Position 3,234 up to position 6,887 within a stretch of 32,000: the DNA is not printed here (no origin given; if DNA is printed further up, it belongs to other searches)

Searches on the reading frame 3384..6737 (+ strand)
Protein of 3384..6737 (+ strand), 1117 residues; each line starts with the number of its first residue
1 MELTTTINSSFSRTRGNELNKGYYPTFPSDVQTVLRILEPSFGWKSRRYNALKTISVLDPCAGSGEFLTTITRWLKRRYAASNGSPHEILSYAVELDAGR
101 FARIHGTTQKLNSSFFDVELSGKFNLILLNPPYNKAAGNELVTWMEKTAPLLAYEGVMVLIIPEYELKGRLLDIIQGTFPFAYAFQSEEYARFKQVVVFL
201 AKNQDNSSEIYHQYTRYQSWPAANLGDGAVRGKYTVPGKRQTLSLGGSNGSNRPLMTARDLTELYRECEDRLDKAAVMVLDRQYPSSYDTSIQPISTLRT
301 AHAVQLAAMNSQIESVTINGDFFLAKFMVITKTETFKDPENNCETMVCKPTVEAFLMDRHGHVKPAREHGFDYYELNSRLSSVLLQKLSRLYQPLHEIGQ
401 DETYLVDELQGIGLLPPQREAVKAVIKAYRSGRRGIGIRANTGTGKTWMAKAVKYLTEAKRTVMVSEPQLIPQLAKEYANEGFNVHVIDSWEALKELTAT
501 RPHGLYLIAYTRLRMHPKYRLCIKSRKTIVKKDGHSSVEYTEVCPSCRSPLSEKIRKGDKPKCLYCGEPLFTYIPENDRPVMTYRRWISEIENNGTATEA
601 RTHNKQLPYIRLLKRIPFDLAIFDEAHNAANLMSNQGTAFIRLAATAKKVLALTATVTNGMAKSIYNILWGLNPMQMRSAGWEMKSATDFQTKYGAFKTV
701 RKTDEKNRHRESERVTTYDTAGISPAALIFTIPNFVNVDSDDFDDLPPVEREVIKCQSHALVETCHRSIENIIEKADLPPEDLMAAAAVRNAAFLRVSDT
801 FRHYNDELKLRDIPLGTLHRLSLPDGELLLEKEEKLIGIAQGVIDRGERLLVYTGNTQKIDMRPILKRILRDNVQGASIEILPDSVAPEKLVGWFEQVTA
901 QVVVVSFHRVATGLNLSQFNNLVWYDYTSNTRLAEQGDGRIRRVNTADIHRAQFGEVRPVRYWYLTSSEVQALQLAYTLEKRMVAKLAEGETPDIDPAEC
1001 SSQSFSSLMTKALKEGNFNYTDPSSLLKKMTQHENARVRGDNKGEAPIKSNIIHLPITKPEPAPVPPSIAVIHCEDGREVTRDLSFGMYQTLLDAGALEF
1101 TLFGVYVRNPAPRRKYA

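Call 68: search_protein_families(library=pfam, proteins=[window:3384-6737:+], max_evalue=0.001)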
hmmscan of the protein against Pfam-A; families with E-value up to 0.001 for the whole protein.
window:3384-6737:+ (1117 aa): 3 families
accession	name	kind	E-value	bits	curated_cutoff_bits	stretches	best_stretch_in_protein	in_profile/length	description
PF19587.5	DUF6094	-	1.5e-12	47.4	22.8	1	6-223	120-327/344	Uncharacterised methyltransferase family (DUF6094)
PF04851.21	ResIII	-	3.9e-12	46.8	22.5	1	414-498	4-95/164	Type III restriction enzyme, res subunit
PF00270.35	DEAD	-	0.00017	21.8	26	0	613-659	115-162/167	DEAD/DEAH box helicase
